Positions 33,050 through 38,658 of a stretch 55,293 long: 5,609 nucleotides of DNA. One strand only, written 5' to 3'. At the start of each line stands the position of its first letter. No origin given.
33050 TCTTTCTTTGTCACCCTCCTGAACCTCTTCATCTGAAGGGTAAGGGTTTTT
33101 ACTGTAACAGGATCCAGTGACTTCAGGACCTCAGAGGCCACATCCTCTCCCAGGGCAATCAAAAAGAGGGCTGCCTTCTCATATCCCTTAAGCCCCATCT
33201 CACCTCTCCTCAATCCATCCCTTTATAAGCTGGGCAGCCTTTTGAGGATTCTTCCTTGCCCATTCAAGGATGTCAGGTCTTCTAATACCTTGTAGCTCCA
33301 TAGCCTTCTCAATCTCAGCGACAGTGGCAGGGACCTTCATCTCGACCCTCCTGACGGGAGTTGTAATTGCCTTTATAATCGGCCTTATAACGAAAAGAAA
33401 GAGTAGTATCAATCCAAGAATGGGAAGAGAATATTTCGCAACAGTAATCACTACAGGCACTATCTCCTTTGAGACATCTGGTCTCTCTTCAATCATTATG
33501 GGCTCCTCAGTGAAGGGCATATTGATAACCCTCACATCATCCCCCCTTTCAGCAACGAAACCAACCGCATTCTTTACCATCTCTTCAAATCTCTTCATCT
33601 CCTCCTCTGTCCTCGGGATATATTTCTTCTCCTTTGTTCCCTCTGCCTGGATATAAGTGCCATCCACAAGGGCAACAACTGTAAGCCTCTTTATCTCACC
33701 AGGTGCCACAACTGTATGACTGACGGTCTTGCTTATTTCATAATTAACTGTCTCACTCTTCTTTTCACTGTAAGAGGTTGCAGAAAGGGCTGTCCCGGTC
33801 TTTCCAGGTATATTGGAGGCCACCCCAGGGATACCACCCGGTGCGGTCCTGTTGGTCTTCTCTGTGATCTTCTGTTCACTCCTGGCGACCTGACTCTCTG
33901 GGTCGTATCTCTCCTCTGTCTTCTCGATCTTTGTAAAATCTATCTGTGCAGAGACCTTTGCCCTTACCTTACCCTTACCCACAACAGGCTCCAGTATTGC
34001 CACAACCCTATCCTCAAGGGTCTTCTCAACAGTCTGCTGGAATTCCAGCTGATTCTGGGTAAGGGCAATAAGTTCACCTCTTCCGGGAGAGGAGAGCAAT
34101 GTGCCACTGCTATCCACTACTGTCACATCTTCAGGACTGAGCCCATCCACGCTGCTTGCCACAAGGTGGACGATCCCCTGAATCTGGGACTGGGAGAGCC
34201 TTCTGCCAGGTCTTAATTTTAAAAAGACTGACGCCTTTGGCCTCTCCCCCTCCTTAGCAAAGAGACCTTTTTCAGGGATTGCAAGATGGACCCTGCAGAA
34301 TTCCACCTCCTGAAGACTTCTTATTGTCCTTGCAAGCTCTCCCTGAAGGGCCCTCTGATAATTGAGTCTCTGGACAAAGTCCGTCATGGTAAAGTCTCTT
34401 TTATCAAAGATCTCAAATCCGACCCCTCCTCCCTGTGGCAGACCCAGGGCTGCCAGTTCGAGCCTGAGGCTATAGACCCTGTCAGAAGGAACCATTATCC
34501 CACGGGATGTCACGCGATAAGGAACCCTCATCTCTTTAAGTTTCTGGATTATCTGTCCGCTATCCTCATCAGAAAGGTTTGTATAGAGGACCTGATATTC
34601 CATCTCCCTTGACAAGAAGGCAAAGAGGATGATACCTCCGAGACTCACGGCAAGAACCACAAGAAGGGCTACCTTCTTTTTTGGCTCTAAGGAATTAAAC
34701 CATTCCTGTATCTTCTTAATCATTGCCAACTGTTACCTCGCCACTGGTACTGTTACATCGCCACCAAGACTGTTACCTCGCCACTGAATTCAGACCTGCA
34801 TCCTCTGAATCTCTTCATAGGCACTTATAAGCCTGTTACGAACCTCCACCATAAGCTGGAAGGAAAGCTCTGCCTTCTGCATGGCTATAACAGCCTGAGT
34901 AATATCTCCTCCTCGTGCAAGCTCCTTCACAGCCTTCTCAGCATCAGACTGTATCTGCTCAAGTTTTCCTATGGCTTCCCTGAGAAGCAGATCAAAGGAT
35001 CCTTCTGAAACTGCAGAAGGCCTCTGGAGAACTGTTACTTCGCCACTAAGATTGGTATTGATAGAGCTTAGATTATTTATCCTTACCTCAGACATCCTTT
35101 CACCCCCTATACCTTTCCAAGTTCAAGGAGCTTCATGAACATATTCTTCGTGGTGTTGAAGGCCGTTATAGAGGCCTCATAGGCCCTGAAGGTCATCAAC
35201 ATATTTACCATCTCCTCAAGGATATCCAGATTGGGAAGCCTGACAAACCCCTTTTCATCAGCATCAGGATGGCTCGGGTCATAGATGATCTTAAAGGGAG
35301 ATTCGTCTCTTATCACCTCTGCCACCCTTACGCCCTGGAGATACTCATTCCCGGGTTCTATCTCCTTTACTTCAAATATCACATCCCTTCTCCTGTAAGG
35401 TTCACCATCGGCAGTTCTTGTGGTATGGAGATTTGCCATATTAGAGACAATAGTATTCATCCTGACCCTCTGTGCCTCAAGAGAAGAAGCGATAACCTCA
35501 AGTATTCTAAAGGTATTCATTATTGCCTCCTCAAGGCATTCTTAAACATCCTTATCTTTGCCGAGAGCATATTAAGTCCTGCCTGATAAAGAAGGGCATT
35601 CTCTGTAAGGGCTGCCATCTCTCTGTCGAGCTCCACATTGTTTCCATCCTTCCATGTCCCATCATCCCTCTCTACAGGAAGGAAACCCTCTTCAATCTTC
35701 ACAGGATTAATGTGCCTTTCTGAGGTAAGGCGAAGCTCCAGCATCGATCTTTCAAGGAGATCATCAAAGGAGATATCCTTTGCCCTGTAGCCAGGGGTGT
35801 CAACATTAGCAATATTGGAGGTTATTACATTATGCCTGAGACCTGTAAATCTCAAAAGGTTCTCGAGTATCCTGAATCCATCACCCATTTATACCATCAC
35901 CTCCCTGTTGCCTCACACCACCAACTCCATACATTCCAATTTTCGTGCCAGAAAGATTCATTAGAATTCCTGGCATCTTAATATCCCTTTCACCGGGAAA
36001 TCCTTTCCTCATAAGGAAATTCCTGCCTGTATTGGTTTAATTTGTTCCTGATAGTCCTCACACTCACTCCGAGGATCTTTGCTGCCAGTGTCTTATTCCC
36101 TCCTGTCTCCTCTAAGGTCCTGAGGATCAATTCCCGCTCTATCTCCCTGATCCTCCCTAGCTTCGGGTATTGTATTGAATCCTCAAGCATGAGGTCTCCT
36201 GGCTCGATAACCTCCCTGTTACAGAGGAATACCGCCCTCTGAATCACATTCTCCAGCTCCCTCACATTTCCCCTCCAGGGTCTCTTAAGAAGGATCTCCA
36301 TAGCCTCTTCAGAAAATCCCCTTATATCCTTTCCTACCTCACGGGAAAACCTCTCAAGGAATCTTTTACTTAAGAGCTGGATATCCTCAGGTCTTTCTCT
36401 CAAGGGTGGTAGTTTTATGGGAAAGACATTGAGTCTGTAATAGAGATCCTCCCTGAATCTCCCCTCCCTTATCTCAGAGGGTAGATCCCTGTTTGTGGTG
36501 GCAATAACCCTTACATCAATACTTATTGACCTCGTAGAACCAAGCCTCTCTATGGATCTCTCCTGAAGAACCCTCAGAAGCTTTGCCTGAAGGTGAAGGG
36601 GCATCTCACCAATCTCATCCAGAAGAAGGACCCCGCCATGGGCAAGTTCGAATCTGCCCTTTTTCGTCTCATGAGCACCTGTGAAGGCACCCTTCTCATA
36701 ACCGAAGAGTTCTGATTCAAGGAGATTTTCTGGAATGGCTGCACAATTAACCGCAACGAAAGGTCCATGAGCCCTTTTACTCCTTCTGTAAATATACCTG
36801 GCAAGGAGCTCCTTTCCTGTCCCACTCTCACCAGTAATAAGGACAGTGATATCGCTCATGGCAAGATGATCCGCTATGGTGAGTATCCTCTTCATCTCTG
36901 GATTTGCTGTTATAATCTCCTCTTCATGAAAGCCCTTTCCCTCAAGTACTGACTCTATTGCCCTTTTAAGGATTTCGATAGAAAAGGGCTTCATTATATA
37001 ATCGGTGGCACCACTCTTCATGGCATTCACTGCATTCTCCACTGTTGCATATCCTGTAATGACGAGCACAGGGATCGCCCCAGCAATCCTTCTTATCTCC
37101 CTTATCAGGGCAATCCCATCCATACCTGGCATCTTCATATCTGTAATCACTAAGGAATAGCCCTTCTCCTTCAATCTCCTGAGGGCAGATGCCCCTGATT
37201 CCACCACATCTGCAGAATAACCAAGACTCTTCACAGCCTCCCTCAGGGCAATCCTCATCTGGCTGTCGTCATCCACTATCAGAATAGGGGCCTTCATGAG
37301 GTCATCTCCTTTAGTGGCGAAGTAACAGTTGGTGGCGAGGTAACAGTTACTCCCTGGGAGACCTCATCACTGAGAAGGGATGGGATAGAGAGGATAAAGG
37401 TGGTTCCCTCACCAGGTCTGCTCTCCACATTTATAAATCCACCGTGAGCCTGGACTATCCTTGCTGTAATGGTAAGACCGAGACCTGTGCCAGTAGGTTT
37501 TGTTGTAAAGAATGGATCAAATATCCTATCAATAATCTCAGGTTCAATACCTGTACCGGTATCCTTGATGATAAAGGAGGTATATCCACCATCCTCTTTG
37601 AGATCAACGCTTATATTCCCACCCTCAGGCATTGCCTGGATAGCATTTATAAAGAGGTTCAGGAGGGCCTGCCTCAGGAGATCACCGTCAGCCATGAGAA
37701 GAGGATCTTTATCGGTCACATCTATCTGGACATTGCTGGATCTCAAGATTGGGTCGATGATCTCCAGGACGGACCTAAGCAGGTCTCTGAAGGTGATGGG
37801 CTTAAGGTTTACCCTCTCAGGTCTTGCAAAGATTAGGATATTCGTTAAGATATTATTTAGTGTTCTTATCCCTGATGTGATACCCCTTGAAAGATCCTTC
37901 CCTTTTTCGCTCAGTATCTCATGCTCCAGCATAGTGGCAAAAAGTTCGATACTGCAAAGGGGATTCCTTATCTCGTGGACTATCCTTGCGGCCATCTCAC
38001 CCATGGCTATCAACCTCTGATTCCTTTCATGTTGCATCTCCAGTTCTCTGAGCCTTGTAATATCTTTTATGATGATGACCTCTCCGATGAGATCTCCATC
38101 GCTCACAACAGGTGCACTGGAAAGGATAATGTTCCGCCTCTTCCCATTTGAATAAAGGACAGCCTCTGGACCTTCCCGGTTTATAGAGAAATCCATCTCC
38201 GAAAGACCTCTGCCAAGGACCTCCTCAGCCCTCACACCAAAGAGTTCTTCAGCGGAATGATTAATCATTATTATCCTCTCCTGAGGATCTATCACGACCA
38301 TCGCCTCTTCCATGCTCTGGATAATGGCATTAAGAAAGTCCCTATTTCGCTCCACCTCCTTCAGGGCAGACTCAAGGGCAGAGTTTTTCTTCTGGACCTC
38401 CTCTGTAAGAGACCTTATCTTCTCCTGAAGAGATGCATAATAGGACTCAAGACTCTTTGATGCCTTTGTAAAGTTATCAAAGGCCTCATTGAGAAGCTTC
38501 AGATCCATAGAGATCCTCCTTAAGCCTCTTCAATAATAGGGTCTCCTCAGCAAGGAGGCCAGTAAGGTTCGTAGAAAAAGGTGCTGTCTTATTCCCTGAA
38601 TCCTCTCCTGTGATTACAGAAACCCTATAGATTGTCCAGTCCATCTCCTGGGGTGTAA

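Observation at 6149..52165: Dispersed 15-21-bp repeat family (core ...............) saturating the flagellar supercluster at about one copy per kb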

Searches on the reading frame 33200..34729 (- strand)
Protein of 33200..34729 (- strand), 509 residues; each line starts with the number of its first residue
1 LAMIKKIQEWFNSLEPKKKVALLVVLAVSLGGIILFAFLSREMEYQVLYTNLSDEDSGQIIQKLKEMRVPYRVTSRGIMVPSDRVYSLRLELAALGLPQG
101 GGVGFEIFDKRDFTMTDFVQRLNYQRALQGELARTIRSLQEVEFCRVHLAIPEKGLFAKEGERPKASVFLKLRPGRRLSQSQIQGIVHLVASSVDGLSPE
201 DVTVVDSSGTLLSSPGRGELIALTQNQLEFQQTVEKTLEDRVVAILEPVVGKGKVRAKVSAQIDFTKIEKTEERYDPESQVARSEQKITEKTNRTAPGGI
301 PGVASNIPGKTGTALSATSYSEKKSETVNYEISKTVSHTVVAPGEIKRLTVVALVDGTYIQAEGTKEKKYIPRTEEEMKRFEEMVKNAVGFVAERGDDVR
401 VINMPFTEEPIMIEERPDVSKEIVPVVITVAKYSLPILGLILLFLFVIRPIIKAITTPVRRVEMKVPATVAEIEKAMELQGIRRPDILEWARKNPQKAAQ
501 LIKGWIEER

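Call 11: search_protein_families(library=pfam, proteins=[window:33200-34729:-], max_evalue=0.01)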
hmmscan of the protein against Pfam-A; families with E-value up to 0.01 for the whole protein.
window:33200-34729:- (509 aa): 2 families
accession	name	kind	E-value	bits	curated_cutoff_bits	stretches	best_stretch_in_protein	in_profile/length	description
PF01514.23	YscJ_FliF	-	4.1e-67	225.9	24.4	1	42-213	3-178/179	Secretory protein of YscJ/FliF family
PF08345.17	YscJ_FliF_C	-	2.6e-49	167.9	23.8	1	246-406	1-147/147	Flagellar M-ring protein C-terminal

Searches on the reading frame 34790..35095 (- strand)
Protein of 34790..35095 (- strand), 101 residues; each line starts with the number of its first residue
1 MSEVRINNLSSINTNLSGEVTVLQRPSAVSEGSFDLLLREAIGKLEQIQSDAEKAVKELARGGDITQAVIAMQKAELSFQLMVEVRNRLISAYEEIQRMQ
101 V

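Call 10: search_protein_families(library=pfam, proteins=[window:34790-35095:-], max_evalue=0.01)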
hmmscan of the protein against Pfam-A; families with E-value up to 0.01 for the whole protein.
window:34790-35095:- (101 aa): 2 families
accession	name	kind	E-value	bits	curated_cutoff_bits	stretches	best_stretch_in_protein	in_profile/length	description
PF02049.23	FliE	-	2.7e-24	85.6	22.4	1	27-101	13-89/89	Flagellar hook-basal body complex protein FliE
PF16559.10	GIT_CC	-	0.0061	16.7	28.7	1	2-25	28-51/66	GIT coiled-coil Rho guanine nucleotide exchange factor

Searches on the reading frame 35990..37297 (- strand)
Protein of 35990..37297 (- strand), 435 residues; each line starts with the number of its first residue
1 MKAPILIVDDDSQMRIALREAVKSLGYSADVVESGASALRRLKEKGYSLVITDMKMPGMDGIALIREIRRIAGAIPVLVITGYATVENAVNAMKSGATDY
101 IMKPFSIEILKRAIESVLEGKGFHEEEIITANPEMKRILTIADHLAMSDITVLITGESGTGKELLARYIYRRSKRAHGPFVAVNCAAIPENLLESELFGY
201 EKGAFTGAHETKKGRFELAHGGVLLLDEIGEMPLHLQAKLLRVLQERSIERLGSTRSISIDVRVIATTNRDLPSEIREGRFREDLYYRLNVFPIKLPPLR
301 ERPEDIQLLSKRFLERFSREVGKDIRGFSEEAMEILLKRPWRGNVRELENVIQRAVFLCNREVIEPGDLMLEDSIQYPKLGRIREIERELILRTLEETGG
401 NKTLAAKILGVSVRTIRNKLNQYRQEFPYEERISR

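Call 11: search_protein_families(library=pfam, proteins=[window:35990-37297:-], max_evalue=0.01)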
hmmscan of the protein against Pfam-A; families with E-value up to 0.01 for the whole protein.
window:35990-37297:- (435 aa): 15 families
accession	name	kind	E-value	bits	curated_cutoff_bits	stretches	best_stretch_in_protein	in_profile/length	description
PF00158.32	Sigma54_activat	-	1.2e-74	250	20.2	1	128-294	1-167/168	Sigma-54 interaction domain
PF00072.30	Response_reg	-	1.8e-30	105.8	30.2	1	5-114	1-110/111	Response regulator receiver domain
PF25601.1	AAA_lid_14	-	4e-24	84.7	27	1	300-371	1-72/87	AAA+ ATPase lid domain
PF14532.12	Sigma54_activ_2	-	7.6e-20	72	25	1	134-299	6-138/138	Sigma-54 interaction domain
PF02954.25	HTH_8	-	1.7e-14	53.7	22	1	383-423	2-42/42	Bacterial regulatory protein, Fis family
PF07728.20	AAA_5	-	5.2e-08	33.4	22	1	152-270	2-123/139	AAA domain (dynein-related subfamily)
PF00004.35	AAA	-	9.1e-07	29.8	21.2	1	152-286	1-128/131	ATPase family associated with various cellular activities (AAA)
PF01078.27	Mg_chelatase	-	9.6e-06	25.6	20.3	1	207-269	93-157/207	Magnesium chelatase, subunit ChlI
PF07726.17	AAA_3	-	3.9e-05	24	27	1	152-269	2-111/131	ATPase family associated with various cellular activities (AAA)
PF18024.7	HTH_50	-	8.1e-05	22.7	27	1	384-423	9-47/50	Helix-turn-helix domain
PF13191.12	AAA_16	-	0.00041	21.3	32.6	1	151-246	26-122/167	AAA ATPase domain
PF00493.29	MCM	-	0.00057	19.5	23.3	1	146-269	54-172/224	MCM P-loop domain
PF23198.2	PDE8A_N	-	0.00063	20.1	29.6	1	9-77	18-86/147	PDE8A-like, N-terminal domain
PF06490.17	FleQ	-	0.0044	17.8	22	1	5-86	2-81/108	Flagellar regulatory protein FleQ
PF13384.12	HTH_23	-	0.0049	17.1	24.6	0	383-425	2-43/50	Homeodomain-like domain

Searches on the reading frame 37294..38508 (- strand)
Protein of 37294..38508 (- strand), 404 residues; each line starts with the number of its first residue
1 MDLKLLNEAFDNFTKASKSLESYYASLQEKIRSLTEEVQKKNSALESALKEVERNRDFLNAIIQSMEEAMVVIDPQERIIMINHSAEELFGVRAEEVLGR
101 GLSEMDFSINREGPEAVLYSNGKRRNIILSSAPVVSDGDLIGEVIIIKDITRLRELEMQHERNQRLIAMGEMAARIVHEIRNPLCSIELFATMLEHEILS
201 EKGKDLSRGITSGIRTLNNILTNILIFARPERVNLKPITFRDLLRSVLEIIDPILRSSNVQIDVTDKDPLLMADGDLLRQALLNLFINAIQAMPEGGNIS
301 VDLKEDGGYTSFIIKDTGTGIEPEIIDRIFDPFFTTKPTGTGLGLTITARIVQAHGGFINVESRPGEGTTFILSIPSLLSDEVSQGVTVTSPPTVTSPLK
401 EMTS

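Call 11: search_protein_families(library=pfam, proteins=[window:37294-38508:-], max_evalue=0.01)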
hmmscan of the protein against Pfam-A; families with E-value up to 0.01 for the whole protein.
window:37294-38508:- (404 aa): 12 families
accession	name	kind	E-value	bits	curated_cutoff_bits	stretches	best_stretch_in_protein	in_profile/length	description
PF02518.31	HATPase_c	-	1.5e-28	99.9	26.4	1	274-376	2-108/111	Histidine kinase-, DNA gyrase B-, and HSP90-like ATPase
PF00512.31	HisKA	-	8.5e-11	42.2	26.9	1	169-231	2-64/66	His Kinase A (phospho-acceptor) domain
PF00989.32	PAS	-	1.7e-09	38.1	22.6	1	58-103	2-47/113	PAS fold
PF13188.13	PAS_8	-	2.6e-08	33.9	21.8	1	58-109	2-54/65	PAS domain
PF13426.13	PAS_9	-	1.3e-07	32.2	27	1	68-151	2-102/103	PAS domain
PF08448.16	PAS_4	-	3.9e-07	30.7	23.1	1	66-105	4-43/110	PAS fold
PF24820.1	Diguanyl_cycl_sensor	-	4.9e-05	23.7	28.1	1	62-100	1-39/109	Diguanylate cyclase-like sensor domain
PF10090.15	HPTransfase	-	0.00015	22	22.9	1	280-323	34-77/123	Histidine phosphotransferase C-terminal domain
PF15714.11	SpoVT_C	-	0.0019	18.7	27.5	1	58-152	9-105/128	Stage V sporulation protein T C-terminal, transcription factor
PF12860.13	PAS_7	-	0.002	18.7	27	0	63-99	1-38/115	PAS fold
PF05008.21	V-SNARE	-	0.0059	17.5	25.9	0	18-79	6-68/92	Vesicle transport v-SNARE protein N-terminus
PF13589.12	HATPase_c_3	-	0.0064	16.9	25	0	279-330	4-54/137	Histidine kinase-, DNA gyrase B-, and HSP90-like ATPase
